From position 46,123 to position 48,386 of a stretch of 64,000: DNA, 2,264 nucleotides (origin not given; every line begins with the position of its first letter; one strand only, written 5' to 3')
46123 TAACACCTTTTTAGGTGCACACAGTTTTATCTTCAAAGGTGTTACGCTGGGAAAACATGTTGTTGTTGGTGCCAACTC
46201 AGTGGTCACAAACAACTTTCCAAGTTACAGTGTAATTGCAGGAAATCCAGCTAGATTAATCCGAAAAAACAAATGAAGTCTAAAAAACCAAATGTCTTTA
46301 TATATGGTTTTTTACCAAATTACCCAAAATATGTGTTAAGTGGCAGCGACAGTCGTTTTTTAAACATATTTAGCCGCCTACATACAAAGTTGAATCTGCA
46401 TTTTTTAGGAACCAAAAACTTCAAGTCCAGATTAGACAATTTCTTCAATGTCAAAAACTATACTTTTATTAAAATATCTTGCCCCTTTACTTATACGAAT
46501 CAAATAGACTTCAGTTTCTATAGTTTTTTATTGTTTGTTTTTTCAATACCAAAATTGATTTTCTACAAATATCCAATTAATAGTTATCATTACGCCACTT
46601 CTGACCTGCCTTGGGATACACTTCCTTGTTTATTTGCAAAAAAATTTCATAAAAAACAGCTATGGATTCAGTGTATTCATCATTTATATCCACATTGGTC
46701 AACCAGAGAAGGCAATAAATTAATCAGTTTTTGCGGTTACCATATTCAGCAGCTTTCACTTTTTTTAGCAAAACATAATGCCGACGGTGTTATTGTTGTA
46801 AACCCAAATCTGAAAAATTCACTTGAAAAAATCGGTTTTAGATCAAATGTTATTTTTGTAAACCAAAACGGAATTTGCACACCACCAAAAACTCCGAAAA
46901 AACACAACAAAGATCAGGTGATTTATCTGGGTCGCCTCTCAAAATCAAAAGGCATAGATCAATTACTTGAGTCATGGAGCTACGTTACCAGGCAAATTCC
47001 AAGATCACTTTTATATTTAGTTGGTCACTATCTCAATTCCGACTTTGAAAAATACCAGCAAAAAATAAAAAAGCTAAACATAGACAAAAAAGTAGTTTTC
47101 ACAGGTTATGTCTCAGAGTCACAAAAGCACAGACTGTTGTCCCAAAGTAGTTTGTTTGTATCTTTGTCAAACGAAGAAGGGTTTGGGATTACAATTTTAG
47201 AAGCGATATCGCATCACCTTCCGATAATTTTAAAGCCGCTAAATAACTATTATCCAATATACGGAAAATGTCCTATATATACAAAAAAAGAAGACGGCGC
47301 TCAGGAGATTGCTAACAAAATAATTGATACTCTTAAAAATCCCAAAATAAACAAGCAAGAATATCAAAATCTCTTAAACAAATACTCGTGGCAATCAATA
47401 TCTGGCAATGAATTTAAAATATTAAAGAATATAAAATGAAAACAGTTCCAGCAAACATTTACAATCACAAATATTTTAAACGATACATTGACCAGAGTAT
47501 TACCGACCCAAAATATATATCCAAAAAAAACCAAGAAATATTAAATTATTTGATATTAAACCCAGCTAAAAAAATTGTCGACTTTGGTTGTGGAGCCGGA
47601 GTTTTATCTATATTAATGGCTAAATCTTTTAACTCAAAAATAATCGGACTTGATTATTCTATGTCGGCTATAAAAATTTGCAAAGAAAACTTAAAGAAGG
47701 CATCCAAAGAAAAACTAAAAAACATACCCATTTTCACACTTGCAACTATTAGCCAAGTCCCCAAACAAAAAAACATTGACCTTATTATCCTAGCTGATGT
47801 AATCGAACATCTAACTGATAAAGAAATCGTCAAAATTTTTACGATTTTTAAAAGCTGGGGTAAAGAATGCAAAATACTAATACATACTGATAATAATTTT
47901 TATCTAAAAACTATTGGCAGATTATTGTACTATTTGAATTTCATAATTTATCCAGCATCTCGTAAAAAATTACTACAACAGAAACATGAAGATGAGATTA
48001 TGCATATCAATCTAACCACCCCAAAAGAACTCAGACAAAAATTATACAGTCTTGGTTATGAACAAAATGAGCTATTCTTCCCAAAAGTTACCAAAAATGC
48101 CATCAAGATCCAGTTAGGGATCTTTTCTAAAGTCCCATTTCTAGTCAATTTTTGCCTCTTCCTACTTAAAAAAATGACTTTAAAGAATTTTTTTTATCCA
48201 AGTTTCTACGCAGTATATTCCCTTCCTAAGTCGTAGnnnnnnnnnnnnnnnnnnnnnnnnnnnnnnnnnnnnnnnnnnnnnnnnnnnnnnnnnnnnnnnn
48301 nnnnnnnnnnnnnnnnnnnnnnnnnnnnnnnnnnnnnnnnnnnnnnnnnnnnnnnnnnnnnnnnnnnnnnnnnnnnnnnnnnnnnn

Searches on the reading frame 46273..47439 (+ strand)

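Call 10: search_protein_families(library=pfam, proteins=[window:46273-47439:+], max_evalue=0.001)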
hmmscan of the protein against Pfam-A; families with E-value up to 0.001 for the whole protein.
window:46273-47439:+ (388 aa): 3 families
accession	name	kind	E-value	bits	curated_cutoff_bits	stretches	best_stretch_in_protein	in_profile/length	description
PF00534.26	Glycos_transf_1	-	4e-26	92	26.4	1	205-362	7-164/172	Glycosyl transferases group 1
PF13692.12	Glyco_trans_1_4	-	4.1e-21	76.2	27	1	215-356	3-142/142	Glycosyl transferases group 1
PF20706.3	GT4-conflict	-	7.1e-12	45.4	26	1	169-320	146-310/385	Family 4 Glycosyltransferase in conflict systems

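Call 34: search_protein_families(library=ncbifam, proteins=[window:46273-47439:+], max_evalue=0.00001)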
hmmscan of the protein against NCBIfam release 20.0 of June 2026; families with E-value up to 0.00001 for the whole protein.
window:46273-47439:+ (388 aa): 18 families
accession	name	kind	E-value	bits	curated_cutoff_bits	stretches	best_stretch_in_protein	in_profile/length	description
NF038295.1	EPS_HpsP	equivalog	4.1e-14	52.4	550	1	210-387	204-387/388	hormogonium polysaccharide biosynthesis glycosyltransferase HpsP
TIGR04157.1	glyco_rSAM_CFB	subfamily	2.4e-13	49.8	400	1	213-320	227-329/406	TIGR04157 family glycosyltransferase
NF041010.1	glycosy_Agl16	equivalog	2.9e-13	49.4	575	1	166-362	130-323/352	glycosylation protein Agl16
NF007396.0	PRK09922.1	equivalog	1e-12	47.6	385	1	168-319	134-287/361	lipopolysaccharide 1,6-galactosyltransferase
NF047880.1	glyco_SdgA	exception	2.2e-12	46.3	800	1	209-366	311-466/488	serine-aspartate repeat adhesin O-glycosyltransferase SdgA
NF053513.1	Gtran_IagA_BgsA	equivalog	4.2e-12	45.7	460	1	211-366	159-311/333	LTA glycolipid anchor biosynthesis glycosyltransferase, IagA/BgsA family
NF038255.1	exopoly_VpsD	equivalog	7.5e-12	44.8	300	1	163-375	150-367/381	VpsD family glycosyltransferase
NF046085.1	XrtY_assoc_Gly1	equivalog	8e-12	44.7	400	1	208-321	204-314/387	XrtY-associated glycosyltransferase XYAG1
TIGR04047.1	MSMEG_0565_glyc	hypoth_equivalog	1.4e-11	44.1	259.85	1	214-376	194-363/373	MSMEG_0565 family glycosyltransferase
NF047684.1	TeichurnBiosyTuaC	equivalog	1.5e-11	43.9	550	1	211-371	217-369/391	teichuronic acid biosynthesis protein TuaC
NF041876.1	EPS_EpsE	equivalog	4.9e-11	42.5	400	1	204-320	205-324/389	exopolysaccharide biosynthesis GT4 family glycosyltransferase EpsE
TIGR03999.1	thiol_BshA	equivalog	2.2e-10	40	273.7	1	211-321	197-302/375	N-acetyl-alpha-D-glucosaminyl L-malate synthase BshA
NF012028.0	PRK15484.1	subfamily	3.4e-07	29.7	618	1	212-379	192-370/380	lipopolysaccharide N-acetylglucosaminyltransferase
NF049988.1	MGlcDAGSynMgs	equivalog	5.3e-07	29.3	400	1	217-359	217-359/398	alpha-monoglucosyldiacylglycerol synthase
TIGR02918.1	TIGR02918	equivalog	1.3e-06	27.4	574.6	1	209-320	315-421/500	accessory Sec system glycosyltransferase GtfA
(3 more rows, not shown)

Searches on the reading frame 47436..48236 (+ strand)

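Call 10: search_protein_families(library=pfam, proteins=[window:47436-48236:+], max_evalue=0.001)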
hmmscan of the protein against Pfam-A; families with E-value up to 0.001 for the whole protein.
window:47436-48236:+ (266 aa): 14 families
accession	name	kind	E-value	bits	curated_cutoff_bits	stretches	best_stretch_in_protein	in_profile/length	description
PF13847.12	Methyltransf_31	-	9.9e-15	54.9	27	1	42-151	2-110/145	Methyltransferase domain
PF06325.19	PrmA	-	8.8e-12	45.5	22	1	41-129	159-245/296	Ribosomal protein L11 methyltransferase (PrmA)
PF13649.12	Methyltransf_25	-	1e-11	45.8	27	1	47-137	1-88/97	Methyltransferase domain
PF13489.12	Methyltransf_23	-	1.7e-11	44.6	27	1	29-209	6-160/164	Methyltransferase domain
PF05175.20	MTS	-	6.8e-11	42.5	23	1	36-118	24-103/170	Methyltransferase small domain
PF08242.18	Methyltransf_12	-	3.4e-10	40.9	30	1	48-130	1-82/98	Methyltransferase domain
PF02353.26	CMAS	-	4e-10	39.9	27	1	29-155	48-170/273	Mycolic acid cyclopropane synthetase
PF08241.18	Methyltransf_11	-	6e-09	36.9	21.2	1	48-130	1-77/95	Methyltransferase domain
PF01135.25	PCMT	-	8.1e-07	29.4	20.3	1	2-94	26-126/210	Protein-L-isoaspartate(D-aspartate) O-methyltransferase (PCMT)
PF10294.15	Methyltransf_16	-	3.7e-05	24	21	1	26-123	30-130/174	Lysine methyltransferase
PF09445.16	Methyltransf_15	-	0.00013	22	22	1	45-94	2-51/165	RNA cap guanine-N2 methyltransferase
PF13679.12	Methyltransf_32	-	0.00018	22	27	1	42-97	24-85/143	Methyltransferase domain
PF05891.18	Methyltransf_PK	-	0.00019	21.5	27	1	42-149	54-158/218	AdoMet dependent proline di-methyltransferase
PF03848.20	TehB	-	0.00026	20.9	20.4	1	40-138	28-120/193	Tellurite resistance protein TehB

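Call 34: search_protein_families(library=ncbifam, proteins=[window:47436-48236:+], max_evalue=0.00001)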
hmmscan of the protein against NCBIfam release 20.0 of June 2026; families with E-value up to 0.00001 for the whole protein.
window:47436-48236:+ (266 aa): 21 families
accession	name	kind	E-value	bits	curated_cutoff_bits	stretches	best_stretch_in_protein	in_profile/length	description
TIGR01983.1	UbiG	equivalog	6.5e-13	48.5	102.95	1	17-132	32-135/228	bifunctional 2-polyprenyl-6-hydroxyphenol methylase/3-demethylubiquinol 3-O-methyltransferase UbiG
TIGR04074.1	bacter_Hen1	equivalog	6.6e-13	48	340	1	26-156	265-398/462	3' terminal RNA ribose 2'-O-methyltransferase Hen1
TIGR02021.1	BchM-ChlM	equivalog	6.1e-11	42.2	158.9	1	43-162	54-170/218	magnesium protoporphyrin IX methyltransferase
NF001785.0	PRK00517.2-2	equivalog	2.3e-09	36.8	188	1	44-122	146-219/282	50S ribosomal protein L11 methyltransferase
NF011529.0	PRK14968.1-3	equivalog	5e-09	35.9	162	1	35-94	26-84/198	putative methyltransferase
NF053839.1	CPFASynBruc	equivalog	5.3e-09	35.5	600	1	12-163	146-282/410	cyclopropane fatty acid synthase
TIGR03534.1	RF_mod_PrmC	equivalog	8e-09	35.3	199.1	1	35-118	80-161/253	peptide chain release factor N(5)-glutamine methyltransferase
TIGR00406.1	prmA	equivalog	1.2e-08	34.7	183.15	1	42-129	158-244/288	50S ribosomal protein L11 methyltransferase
TIGR00536.1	hemK_fam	subfamily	2.5e-08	33.4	115.5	1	37-118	107-187/286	HemK family protein methyltransferase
NF043040.1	corrin_prot_MT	hypoth_equivalog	2.8e-08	33.5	180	1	33-167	32-164/216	corrinoid protein-associated methyltransferase CpaM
TIGR02072.1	BioC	equivalog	3.7e-08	33.5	184.95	1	42-129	33-113/244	malonyl-ACP O-methyltransferase BioC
NF040539.1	AST_met_ArsM_2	exception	1e-07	32.1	240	1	30-130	43-145/262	putative arsinothricin biosynthesis methyltransferase ArsM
NF040703.1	cyclopro_CfaB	exception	1.1e-07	31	650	1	9-135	128-248/393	C17 cyclopropane fatty acid synthase CfaB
NF008823.0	PRK11873.1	subfamily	3.4e-07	30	263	1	41-142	75-177/272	arsenite methyltransferase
TIGR02469.1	CbiT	equivalog_domain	6.6e-07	29.6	78.3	1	35-118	11-93/124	precorrin-6Y C5,15-methyltransferase (decarboxylating) subunit CbiT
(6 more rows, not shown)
